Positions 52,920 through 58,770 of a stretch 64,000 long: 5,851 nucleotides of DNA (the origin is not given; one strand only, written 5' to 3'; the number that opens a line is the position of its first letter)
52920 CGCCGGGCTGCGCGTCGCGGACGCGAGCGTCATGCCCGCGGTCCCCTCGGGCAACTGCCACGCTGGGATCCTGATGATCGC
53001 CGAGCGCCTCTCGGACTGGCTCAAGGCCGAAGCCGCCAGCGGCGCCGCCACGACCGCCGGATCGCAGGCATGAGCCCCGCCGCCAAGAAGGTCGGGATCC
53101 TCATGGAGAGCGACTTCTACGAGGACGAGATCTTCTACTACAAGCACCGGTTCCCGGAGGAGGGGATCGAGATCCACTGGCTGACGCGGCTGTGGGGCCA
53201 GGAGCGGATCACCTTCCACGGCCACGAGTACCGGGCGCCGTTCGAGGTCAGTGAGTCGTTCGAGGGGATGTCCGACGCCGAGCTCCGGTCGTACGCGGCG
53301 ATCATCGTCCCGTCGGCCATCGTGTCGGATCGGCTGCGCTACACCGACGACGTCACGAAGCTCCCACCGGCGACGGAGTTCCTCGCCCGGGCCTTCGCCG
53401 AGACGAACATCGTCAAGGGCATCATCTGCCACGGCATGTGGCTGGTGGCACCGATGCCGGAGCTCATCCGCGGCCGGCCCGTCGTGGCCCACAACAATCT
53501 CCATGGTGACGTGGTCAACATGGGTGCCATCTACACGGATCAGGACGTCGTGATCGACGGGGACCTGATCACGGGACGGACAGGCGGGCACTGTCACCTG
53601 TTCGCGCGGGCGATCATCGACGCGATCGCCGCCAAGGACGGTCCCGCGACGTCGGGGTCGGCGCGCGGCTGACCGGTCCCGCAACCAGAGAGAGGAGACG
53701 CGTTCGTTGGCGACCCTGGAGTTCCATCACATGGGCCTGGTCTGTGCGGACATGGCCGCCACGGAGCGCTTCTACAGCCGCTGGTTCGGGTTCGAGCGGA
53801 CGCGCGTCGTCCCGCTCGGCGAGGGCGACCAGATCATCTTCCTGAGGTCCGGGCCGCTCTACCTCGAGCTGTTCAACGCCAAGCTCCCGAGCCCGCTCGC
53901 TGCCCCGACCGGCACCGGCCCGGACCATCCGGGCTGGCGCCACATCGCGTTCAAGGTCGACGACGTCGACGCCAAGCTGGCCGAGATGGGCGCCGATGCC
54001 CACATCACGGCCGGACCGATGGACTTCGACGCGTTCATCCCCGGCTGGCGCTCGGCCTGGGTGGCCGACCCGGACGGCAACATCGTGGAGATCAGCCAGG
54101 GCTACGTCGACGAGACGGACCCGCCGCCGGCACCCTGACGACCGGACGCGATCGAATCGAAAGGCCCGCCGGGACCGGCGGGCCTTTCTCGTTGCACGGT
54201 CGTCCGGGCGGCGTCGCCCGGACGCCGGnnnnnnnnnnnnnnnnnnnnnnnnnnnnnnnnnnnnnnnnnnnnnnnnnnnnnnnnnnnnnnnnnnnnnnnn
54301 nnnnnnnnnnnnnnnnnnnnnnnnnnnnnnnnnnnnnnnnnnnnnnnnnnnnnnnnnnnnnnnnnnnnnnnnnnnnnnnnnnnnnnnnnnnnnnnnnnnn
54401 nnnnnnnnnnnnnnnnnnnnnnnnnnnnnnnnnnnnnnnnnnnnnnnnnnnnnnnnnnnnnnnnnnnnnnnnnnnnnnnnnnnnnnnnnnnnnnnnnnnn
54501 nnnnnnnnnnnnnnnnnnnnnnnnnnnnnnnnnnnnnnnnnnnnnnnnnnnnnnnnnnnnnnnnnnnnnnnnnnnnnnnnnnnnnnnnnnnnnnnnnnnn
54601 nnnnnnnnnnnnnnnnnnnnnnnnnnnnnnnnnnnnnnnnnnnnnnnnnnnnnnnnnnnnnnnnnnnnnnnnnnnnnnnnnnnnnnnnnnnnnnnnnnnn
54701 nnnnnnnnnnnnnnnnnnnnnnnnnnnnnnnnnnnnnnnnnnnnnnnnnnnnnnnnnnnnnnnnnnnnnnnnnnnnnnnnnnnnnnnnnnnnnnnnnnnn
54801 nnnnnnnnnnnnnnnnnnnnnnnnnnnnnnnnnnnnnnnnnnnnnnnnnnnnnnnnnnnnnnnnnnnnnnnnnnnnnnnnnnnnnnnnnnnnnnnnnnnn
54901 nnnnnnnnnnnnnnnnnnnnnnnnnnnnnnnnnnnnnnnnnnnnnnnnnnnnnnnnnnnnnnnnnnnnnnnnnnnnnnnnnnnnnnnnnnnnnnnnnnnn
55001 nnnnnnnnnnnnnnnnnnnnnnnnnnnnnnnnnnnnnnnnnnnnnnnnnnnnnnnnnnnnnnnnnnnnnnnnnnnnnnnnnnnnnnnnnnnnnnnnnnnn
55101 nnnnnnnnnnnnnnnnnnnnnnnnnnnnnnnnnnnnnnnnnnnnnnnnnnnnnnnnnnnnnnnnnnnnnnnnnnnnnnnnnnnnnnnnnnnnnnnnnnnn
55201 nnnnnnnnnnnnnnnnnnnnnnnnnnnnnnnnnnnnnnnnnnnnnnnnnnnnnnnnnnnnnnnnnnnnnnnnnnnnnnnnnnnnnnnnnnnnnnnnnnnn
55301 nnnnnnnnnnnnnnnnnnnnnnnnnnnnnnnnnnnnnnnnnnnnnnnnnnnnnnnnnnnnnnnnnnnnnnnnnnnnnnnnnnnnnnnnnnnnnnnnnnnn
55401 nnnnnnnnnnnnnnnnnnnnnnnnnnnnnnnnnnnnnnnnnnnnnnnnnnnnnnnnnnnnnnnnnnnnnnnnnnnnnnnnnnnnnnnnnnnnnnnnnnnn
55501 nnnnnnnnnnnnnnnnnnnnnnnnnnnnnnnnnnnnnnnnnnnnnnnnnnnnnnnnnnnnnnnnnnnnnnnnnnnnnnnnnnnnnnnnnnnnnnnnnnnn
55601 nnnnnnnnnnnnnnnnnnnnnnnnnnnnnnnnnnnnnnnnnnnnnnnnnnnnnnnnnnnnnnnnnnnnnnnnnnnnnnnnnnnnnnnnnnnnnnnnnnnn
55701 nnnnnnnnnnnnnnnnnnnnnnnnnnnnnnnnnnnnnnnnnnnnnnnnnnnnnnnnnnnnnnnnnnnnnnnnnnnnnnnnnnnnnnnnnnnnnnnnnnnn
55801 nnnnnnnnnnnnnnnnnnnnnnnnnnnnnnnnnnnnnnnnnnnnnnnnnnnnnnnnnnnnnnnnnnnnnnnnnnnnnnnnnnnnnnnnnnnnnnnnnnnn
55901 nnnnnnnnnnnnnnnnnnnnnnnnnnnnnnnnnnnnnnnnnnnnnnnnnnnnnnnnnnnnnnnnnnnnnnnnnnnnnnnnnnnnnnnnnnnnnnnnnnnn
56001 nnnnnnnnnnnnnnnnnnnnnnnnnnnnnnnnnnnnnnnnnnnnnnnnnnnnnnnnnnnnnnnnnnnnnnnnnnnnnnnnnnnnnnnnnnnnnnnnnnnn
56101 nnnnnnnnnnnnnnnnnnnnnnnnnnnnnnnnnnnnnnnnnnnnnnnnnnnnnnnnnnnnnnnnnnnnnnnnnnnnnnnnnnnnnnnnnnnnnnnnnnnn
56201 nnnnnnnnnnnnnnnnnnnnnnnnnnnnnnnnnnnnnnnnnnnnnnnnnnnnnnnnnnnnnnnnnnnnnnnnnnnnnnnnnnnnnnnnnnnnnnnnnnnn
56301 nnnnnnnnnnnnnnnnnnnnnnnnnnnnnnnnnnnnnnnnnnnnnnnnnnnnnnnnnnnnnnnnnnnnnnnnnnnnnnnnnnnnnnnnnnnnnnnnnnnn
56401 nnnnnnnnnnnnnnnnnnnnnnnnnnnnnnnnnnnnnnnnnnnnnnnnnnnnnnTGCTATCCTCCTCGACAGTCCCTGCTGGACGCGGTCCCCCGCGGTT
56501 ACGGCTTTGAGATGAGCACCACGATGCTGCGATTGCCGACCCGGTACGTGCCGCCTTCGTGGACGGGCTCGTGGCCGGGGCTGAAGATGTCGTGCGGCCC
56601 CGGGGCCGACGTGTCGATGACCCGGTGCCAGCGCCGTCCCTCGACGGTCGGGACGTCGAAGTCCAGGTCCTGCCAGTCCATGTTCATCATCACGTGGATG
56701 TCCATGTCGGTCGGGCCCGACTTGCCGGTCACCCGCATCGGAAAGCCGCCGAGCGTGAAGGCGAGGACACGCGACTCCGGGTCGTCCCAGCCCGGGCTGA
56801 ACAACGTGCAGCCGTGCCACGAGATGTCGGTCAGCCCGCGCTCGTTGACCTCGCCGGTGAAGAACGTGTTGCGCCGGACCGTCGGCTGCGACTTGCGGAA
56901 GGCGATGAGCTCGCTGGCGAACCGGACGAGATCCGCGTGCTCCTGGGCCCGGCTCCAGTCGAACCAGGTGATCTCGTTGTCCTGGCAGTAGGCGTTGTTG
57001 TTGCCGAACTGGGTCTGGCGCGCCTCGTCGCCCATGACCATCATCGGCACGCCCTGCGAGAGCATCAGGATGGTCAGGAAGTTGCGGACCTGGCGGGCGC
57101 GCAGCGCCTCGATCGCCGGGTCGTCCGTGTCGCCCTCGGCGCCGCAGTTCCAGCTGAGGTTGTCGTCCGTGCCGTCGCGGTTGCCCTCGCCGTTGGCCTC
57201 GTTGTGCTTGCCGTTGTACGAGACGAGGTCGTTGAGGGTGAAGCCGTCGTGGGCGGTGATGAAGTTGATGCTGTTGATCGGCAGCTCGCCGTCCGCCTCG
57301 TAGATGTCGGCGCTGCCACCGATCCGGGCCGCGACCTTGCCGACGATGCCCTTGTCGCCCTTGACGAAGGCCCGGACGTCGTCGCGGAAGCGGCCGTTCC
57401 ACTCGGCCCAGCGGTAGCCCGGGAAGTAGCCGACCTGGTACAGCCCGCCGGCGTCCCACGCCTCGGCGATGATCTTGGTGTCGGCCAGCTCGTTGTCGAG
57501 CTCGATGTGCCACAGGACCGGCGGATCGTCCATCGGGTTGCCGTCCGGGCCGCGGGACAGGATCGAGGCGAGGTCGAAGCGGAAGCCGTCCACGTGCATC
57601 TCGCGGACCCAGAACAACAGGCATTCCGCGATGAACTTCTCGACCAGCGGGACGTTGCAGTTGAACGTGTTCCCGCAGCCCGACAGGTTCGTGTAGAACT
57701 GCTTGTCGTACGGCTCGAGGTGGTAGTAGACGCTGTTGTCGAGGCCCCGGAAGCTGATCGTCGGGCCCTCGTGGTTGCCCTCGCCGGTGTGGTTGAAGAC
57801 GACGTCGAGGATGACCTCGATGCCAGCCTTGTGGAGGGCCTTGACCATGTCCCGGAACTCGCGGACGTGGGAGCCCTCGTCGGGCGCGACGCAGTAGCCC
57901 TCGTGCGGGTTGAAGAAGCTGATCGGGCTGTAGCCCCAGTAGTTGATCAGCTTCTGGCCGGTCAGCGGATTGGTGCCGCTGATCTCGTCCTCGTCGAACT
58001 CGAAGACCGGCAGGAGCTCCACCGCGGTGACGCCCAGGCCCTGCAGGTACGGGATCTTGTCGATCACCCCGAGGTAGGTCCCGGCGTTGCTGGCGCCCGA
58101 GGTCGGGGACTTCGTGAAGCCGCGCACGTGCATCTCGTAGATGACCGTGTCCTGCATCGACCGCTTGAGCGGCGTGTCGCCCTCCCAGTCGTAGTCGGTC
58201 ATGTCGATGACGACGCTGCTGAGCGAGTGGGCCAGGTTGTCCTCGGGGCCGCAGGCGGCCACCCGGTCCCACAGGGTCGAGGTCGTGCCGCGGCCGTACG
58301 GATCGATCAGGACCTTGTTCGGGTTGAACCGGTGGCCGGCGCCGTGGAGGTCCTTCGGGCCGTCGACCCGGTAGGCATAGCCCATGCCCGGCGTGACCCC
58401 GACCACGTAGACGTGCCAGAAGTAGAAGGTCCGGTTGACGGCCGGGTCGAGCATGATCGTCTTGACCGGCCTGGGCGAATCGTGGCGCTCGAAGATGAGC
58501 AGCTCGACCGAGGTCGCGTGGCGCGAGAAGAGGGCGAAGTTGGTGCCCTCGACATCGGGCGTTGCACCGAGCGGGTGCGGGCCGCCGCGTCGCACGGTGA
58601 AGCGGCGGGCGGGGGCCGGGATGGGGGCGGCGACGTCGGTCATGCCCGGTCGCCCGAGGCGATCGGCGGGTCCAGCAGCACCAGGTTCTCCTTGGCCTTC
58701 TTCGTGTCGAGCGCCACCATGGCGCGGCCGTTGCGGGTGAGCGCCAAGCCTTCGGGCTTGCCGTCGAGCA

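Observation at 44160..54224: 13-gene same-strand operon with nine NTF2-fold domains plus a BFD-like ThDP enzyme, GMC oxidoreductase, 4-OT tautomerase, two DJ-1/PfpI proteins and a VOC protein: candidate undescribed carbonyl/enol-chemistry pathway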

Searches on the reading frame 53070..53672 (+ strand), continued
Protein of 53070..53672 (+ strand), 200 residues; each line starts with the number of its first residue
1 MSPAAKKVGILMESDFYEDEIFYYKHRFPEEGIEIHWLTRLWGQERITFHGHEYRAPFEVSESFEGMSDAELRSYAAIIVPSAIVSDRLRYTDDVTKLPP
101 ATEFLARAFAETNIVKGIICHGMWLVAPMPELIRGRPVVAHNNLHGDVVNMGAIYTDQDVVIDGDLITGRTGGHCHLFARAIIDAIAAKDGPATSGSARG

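Call 73: get_annotated_region(hit=H8, flank=12000)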
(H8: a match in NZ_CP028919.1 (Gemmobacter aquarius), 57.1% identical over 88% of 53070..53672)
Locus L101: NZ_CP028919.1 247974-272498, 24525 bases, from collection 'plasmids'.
description: Gemmobacter aquarius strain HYN0069 plasmid unnamed1, complete sequence
organism: Gemmobacter aquarius (NCBI taxid 2169400)
taxonomy: Bacteria; Pseudomonadota; Alphaproteobacteria; Rhodobacterales; Paracoccaceae; Gemmobacter; Gemmobacter aquarius
host: -; source: Whole organism,fresh water; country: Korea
typing (MOB-suite, as given by PLSDB): non-mobilizable
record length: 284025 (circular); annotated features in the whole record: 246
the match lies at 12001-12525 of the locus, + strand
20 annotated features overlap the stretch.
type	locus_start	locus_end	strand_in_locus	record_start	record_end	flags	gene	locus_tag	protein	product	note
CDS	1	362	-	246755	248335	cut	-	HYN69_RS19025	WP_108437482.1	GMC family oxidoreductase N-terminal domain-containing protein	-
CDS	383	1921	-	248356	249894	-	-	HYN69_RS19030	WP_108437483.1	GMC family oxidoreductase N-terminal domain-containing protein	-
CDS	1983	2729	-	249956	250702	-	-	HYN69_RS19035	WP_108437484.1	EthD domain-containing protein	-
CDS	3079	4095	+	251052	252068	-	-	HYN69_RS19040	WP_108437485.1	alpha/beta fold hydrolase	-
CDS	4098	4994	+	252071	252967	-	-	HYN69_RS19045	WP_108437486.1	alpha/beta hydrolase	-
CDS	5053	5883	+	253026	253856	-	-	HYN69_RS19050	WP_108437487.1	type 1 glutamine amidotransferase domain-containing protein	-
CDS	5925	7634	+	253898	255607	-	-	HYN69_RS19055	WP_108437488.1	thiamine pyrophosphate-binding protein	-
CDS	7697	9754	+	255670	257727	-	glgX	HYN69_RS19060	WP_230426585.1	glycogen debranching protein GlgX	GO:0005980 - glycogen catabolic process [Evidence IEA]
CDS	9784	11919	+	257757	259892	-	-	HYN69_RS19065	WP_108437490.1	AGE family epimerase/isomerase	-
CDS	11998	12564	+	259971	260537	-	-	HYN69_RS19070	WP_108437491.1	DJ-1/PfpI family protein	-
CDS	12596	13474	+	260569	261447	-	-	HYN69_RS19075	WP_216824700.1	sugar phosphate nucleotidyltransferase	GO:0009058 - biosynthetic process [Evidence IEA]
CDS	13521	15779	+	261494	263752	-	-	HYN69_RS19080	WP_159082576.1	ERV1/ALR-related protein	-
CDS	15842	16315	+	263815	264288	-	-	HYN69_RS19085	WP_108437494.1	hypothetical protein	-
CDS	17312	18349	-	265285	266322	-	-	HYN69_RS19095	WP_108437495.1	rod shape-determining protein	GO:0008360 - regulation of cell shape [Evidence IEA]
CDS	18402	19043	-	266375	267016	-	-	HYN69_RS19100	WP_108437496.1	polymer-forming cytoskeletal protein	-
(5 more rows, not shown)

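Call 102: search_protein_families(library=padloc, proteins=[window:53070-53672:+], max_evalue=0.001)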
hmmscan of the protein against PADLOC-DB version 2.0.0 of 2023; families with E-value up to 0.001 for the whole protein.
window:53070-53672:+ (200 aa): 0 families

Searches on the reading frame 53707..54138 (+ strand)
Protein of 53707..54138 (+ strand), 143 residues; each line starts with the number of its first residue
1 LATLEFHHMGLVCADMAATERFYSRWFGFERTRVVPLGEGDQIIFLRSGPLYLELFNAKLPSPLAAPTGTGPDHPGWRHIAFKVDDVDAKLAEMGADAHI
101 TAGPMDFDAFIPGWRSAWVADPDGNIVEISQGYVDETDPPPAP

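Call 6: search_protein_families(library=pfam, proteins=[window:53707-54138:+], max_evalue=0.01)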
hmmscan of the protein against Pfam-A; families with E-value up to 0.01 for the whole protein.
window:53707-54138:+ (143 aa): 4 families
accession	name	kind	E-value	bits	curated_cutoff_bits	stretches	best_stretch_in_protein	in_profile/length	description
PF00903.31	Glyoxalase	-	1.4e-13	51.8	20.6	1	6-129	2-121/121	Glyoxalase/Bleomycin resistance protein/Dioxygenase superfamily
PF13669.12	Glyoxalase_4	-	1.4e-08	35.4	27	1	7-96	1-88/109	Glyoxalase/Bleomycin resistance protein/Dioxygenase superfamily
PF13468.12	Glyoxalase_3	-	1.7e-06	28.6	25.1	1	6-122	1-123/176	Glyoxalase-like domain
PF18029.7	Glyoxalase_6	-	0.0021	19.1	23.6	1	12-126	5-102/106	Glyoxalase-like domain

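Call 39: search_protein_families(library=ncbifam, proteins=[window:53707-54138:+], max_evalue=0.001)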
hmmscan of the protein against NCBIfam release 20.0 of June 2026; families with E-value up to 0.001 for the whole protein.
window:53707-54138:+ (143 aa): 3 families
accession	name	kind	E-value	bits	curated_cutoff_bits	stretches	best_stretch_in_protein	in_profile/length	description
NF050075.1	SMU1112c_YaeR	equivalog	8.7e-13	48.6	140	1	5-129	3-123/125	SMU1112c/YaeR family gloxylase I-like metalloprotein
NF008551.0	PRK11478.1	equivalog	1.2e-08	35.5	148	1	5-129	6-126/129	VOC family protein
TIGR03081.1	metmalonyl_epim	equivalog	1.5e-06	28.8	114.95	1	6-94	2-91/129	methylmalonyl-CoA epimerase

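Call 44: search_solved_structures(query=window:53707-54138:+, max_evalue=0.001, show_alignments=1)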
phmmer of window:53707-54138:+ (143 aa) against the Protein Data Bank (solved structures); distinct sequences matched with E-value up to 0.001: 12.
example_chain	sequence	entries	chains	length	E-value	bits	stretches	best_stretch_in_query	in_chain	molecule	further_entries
3l7t_A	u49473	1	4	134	1.8e-08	37.5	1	6-129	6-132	Putative uncharacterized protein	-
2p25_A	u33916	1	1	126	2.2e-08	37.2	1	4-129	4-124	Glyoxalase family protein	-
3huh_A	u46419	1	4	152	6e-05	26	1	6-134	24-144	Virulence protein STM3117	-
3r4q_A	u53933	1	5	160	8.9e-05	25.5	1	10-133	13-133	Lactoylglutathione lyase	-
3hnq_A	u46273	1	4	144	0.0001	25.3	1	6-131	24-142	Virulence protein STM3117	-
3oxh_A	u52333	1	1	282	0.00011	25.2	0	11-129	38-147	RV0577 PROTEIN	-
3rmu_A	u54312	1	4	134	0.00022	24.2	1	6-94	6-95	Methylmalonyl-CoA epimerase, mitochondrial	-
6qh4_C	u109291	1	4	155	0.00031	23.7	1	6-94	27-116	Methylmalonyl-CoA epimerase, mitochondrial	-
6xbr_A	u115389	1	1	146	0.00034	23.6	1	6-94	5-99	Methylmalonyl-CoA epimerase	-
6wf6_A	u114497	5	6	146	0.00059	22.8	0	6-94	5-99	Methylmalonyl-CoA epimerase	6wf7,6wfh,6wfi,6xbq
6xbv_A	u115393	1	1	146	0.00059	22.8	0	6-94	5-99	Methylmalonyl-CoA epimerase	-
6xbs_A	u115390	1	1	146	0.00066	22.6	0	6-94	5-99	Methylmalonyl-CoA epimerase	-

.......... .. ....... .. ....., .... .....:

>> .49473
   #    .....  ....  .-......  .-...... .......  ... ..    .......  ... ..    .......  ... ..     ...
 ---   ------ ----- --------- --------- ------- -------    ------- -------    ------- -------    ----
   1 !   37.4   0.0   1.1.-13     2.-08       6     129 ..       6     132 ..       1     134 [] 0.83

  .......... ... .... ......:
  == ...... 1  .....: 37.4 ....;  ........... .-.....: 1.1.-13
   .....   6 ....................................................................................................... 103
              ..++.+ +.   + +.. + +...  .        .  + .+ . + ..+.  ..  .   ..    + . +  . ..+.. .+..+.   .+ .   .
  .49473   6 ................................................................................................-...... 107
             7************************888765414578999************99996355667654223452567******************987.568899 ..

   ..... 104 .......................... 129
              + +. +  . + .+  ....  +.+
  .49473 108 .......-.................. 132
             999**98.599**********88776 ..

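Call 102: search_protein_families(library=padloc, proteins=[window:53707-54138:+], max_evalue=0.001)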
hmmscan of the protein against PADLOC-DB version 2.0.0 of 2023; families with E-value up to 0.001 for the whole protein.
window:53707-54138:+ (143 aa): 0 families

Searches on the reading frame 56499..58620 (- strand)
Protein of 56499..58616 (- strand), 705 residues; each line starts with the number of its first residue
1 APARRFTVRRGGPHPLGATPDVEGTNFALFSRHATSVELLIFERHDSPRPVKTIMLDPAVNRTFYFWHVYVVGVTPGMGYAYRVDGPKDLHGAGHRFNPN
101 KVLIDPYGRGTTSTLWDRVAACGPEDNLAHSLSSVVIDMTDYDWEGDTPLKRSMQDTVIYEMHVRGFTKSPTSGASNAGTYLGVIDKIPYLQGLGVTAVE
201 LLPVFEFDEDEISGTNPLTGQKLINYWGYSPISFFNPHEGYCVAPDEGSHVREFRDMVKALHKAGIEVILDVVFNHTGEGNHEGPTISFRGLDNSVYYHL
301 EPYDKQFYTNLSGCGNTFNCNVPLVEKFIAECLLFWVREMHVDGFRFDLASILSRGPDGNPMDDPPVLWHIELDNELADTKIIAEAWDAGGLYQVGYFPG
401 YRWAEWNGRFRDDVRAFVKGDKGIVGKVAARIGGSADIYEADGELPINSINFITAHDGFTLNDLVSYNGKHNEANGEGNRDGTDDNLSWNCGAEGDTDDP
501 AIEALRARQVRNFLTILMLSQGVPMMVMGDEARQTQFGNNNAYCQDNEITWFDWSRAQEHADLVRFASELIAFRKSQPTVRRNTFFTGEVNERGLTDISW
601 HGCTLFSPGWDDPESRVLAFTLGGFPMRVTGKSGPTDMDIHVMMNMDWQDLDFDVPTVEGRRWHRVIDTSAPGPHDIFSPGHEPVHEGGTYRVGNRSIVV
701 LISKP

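Call 27: search_protein_families(library=pfam, proteins=[window:56499-58620:-], max_evalue=0.01)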
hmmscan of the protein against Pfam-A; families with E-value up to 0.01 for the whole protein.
window:56499-58620:- (707 aa): 0 families

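Call 39: search_protein_families(library=ncbifam, proteins=[window:56499-58616:-], max_evalue=0.001)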
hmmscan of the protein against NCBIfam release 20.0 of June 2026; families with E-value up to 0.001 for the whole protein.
window:56499-58616:- (705 aa): 31 families (the best 25 are shown)
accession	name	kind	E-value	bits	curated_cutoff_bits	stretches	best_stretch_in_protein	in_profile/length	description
TIGR02100.1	glgX_debranch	equivalog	1.1e-218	727.7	640.9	1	11-701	2-686/688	glycogen debranching protein GlgX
NF002983.0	PRK03705.1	equivalog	9.8e-171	569.1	901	1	8-588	4-572/658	glycogen debranching protein GlgX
NF011082.0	PRK14510.1-1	equivalog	5.5e-160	534.3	2511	1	6-702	4-684/1410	bifunctional glycogen debranching protein GlgX/4-alpha-glucanotransferase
TIGR02104.1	pulA_typeI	equivalog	3.7e-71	240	504.5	3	15-352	11-323/605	type I pullulanase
TIGR02402.1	trehalose_TreZ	equivalog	9.9e-35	119.8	538.8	1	133-353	71-250/545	malto-oligosyltrehalose trehalohydrolase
TIGR02103.1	pullul_strch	subfamily_domain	3.6e-33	114.7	697.6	2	227-350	380-501/900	pullulanase-type alpha-1,6-glucosidase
TIGR02102.1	pullulan_Gpos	equivalog_domain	6.2e-33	113.7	1042.25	1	16-349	319-643/1113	pullulanase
NF003811.1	PRK05402.1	equivalog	9.1e-24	83.9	741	1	20-353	26-307/619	1,4-alpha-glucan branching protein GlgB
NF008967.0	PRK12313.1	equivalog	1.8e-22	79.4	577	1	63-351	72-312/633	1,4-alpha-glucan branching protein GlgB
NF009221.0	PRK12568.1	equivalog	1.1e-14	53.5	1270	1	131-355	236-431/745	1,4-alpha-glucan branching enzyme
TIGR01515.1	branching_enzym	equivalog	3.9e-14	52.2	463.95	1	134-353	110-296/607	1,4-alpha-glucan branching enzyme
TIGR02456.1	treS_nterm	equivalog_domain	2.3e-13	49.5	678.35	1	155-279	4-103/539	maltose alpha-D-glucosyltransferase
NF008051.0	PRK10785.1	equivalog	1.6e-12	46.5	568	0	178-206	175-203/607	maltodextrin glucosidase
NF041090.1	Cyc-maltodext_AglB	equivalog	1.7e-11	43.6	540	1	251-352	111-210/470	cyclomaltodextrinase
TIGR02403.1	trehalose_treC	equivalog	1.8e-10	40.2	799.05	1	154-206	2-51/544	alpha,alpha-phosphotrehalase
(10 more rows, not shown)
